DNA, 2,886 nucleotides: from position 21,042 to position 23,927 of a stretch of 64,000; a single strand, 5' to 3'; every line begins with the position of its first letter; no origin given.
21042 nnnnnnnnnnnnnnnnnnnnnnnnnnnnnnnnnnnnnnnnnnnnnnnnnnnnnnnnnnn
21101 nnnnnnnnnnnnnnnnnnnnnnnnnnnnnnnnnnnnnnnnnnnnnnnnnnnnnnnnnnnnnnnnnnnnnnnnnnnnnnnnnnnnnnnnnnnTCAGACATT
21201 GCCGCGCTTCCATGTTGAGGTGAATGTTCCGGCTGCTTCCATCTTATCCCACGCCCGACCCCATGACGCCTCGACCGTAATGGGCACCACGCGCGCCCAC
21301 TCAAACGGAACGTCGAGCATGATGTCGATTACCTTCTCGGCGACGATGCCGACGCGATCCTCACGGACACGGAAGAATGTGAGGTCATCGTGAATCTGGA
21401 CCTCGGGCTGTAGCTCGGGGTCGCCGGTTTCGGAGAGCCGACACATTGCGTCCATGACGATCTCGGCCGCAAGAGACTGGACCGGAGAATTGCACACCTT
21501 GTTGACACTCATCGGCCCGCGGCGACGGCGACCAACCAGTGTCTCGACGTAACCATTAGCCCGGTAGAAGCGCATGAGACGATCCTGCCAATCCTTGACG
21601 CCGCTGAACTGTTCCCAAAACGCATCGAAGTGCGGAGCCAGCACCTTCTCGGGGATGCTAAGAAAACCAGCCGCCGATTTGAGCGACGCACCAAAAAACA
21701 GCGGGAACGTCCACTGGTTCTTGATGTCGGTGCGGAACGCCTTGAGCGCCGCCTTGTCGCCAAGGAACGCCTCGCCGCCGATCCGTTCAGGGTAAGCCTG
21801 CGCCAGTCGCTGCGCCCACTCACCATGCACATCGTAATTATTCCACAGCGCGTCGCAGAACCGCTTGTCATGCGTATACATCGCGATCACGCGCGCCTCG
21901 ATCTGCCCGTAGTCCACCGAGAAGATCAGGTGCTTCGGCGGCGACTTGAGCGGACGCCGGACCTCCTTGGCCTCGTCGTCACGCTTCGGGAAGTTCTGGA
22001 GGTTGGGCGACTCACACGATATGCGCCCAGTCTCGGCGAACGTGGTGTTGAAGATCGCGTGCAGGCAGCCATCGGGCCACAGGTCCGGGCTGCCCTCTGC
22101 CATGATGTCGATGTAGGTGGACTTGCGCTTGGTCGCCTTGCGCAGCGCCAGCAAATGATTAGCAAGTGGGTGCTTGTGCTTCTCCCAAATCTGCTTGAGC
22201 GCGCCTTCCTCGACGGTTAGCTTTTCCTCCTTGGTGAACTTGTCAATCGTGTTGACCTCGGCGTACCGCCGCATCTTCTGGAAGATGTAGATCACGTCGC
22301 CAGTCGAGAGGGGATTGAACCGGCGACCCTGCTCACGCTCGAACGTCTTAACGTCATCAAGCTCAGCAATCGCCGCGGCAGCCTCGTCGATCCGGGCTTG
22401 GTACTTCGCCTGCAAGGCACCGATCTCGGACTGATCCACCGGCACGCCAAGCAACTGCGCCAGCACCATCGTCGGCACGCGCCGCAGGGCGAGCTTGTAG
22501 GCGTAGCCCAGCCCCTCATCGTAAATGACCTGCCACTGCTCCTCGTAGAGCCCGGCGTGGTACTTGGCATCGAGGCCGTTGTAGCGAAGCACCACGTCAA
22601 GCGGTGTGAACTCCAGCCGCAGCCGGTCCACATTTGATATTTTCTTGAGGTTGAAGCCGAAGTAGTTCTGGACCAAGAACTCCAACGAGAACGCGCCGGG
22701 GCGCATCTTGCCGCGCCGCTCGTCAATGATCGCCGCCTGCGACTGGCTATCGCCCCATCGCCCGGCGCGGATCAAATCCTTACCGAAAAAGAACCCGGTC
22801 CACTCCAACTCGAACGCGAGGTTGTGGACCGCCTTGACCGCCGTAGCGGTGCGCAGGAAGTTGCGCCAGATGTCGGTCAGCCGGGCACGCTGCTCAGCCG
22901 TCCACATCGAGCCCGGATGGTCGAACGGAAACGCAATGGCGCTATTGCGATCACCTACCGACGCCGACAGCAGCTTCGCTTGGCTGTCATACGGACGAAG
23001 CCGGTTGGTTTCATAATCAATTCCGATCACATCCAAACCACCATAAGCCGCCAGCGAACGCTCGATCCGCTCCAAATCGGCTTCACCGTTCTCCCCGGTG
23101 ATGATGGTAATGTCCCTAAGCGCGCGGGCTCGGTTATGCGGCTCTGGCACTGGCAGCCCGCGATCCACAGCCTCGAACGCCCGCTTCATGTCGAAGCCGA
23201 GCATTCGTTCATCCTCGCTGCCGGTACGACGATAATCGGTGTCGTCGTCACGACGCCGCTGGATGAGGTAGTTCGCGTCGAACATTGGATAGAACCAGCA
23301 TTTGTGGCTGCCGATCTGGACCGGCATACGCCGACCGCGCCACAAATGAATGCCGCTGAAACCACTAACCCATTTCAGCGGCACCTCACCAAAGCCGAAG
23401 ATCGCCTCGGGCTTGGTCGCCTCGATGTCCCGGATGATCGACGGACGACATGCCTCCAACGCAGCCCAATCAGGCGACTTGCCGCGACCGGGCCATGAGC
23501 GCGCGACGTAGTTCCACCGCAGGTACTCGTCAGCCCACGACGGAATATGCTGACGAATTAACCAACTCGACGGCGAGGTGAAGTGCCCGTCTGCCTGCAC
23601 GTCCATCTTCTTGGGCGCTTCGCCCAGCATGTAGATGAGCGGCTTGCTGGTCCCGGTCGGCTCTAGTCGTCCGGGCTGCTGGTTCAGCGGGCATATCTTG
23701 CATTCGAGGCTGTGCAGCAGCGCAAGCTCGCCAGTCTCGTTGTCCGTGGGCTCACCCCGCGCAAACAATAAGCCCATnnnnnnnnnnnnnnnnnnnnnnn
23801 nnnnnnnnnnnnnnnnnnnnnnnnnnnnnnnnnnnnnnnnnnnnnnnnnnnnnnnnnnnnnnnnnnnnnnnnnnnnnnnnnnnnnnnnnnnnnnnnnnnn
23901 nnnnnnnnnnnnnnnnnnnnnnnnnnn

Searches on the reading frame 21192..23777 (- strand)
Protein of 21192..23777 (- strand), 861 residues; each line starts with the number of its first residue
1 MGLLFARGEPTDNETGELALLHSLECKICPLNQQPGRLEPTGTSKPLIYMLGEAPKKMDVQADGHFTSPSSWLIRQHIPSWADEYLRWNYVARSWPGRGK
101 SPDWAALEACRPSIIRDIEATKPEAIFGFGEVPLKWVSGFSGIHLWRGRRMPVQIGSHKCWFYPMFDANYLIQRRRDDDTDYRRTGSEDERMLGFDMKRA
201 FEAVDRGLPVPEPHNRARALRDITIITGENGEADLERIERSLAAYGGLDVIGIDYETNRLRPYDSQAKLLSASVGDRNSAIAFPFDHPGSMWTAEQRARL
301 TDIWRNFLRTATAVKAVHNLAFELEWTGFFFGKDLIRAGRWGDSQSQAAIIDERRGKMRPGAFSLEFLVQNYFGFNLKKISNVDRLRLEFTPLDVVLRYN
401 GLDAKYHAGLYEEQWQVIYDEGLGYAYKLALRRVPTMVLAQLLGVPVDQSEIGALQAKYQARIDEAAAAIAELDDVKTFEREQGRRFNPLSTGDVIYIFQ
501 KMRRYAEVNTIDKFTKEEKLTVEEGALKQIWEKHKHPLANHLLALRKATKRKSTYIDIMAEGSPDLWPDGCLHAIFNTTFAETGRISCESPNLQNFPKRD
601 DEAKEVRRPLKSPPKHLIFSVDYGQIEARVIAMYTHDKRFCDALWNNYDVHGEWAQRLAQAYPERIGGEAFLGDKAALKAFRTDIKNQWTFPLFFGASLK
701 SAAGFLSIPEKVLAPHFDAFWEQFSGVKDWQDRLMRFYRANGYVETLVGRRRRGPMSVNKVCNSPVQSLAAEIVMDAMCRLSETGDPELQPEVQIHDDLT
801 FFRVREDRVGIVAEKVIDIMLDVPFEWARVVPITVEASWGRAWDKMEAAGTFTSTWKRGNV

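Call 9: search_protein_families(library=pfam, proteins=[window:21192-23777:-], max_evalue=0.01)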
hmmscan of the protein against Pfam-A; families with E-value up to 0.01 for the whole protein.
window:21192-23777:- (861 aa): 3 families
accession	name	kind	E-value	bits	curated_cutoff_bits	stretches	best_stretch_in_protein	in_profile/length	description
PF00476.26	DNA_pol_A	-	3.9e-55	187.8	34.3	1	466-844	11-380/381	DNA polymerase family A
PF01612.26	DNA_pol_A_exo1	-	4.5e-09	36.8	23.6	1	233-413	8-167/173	3'-5' exonuclease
PF03167.25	UDG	-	8.5e-06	26.3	24.3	1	45-179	7-129/141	Uracil DNA glycosylase superfamily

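Call 13: search_dna_similar(query=window:21192-23777:-, collection=phages, mode=protein, max_rows=15)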
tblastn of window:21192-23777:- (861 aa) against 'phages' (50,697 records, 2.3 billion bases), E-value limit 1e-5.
Records with a match: 3458; places in all: 3459; records where one place covers at least 80% of the query: 40.
Best place of each record, by identity: <60% 3458.
By first word of the organism name: Mycobacterium 889; Vibrio 513; Staphylococcus 272; Salmonella 267; Microbacterium 237; Escherichia 175; Bacillus 122; Pseudomonas 120; Klebsiella 92; Arthrobacter 86; and 78 more.
By host as written in the record: Mycobacterium smegmatis mc2 155 641; - 567; Mycobacterium smegmatis mc#155 122; Microbacterium foliorum NRRL B-24224 101; Microbacterium foliorum NRRL B-24224 SEA 99; Staphylococcus aureus 93; Escherichia coli 56; Listeria monocytogenes 48; and 549 more.
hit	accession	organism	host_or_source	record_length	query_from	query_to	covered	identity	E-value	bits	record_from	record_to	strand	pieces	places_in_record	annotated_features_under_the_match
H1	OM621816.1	Edwardsiella phage vB_EpM_ZHS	Edwardsiella piscicida EIB202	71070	18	854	97%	35.6%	6e-139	462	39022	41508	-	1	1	DNA polymerase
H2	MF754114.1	Vibrio phage vB_VpaS_KF4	Vibrio parahaemolyticus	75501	38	855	95%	32.9%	2e-118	402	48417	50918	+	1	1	putative DNA polymerase I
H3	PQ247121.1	Vibrio phage vB_VneS_S3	Vibrio neocaledonicus NC470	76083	38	855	95%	32.9%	2e-118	402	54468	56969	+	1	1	DNA polymerase family A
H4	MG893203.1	Vibrio phage VP06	Vibrio parahaemolyticus YAS1206-16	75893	38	855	95%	32.9%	2e-118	402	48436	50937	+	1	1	DNA polymerase I - 3'-5' exonuclease and polymerase domains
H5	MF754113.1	Vibrio phage vB_VpaS_KF3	Vibrio parahaemolyticus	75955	38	855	95%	32.9%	5e-118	401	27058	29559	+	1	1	putative DNA polymerase I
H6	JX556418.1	Vibrio phage vB_VpaS_MAR10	Vibrio parahaemolyticus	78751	38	855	95%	32.6%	3e-119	405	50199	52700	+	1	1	DNA polymerase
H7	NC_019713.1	Vibrio phage vB_VpaS_MAR10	Vibrio parahaemolyticus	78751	38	855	95%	32.6%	3e-119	405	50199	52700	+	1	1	DNA polymerase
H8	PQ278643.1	Vibrio phage PVP21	Vibrio parahaemolyticus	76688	38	855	95%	32.4%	2e-117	399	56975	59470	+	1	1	DNA polymerase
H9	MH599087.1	Vibrio phage R01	Vibrio sp.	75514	38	855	95%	32.4%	2e-119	405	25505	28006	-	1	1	DNA polymerase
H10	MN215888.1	Vibrio phage vB_VpaS_HCMJ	Vibrio parahaemolyticus AKM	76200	38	855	95%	32.2%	9e-119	403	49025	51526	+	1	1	DNA polymerase I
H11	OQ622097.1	Vibrio phage 13KS502A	Vibrio campbellii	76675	38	855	95%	32.2%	2e-118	402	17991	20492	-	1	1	polA: putative DNA polymerase I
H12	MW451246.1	Vibrio phage VP11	Vibrio parahaemolyticus VP11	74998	38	855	95%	32.1%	3e-118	402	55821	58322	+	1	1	record has no annotation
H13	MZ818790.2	Vibrio phage OPA17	Vibrio campbellii HY01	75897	38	855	95%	32.1%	3e-118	402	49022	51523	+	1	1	putative DNA polymerase I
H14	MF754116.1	Vibrio phage vB_VpaS_KF6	Vibrio parahaemolyticus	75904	38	855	95%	32.1%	3e-118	402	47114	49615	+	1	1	putative DNA polymerase I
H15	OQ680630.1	Vibrio phage PG288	Vibrio parahaemolyticus G855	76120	38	855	95%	32.1%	3e-118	402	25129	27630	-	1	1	putative DNA polymerase I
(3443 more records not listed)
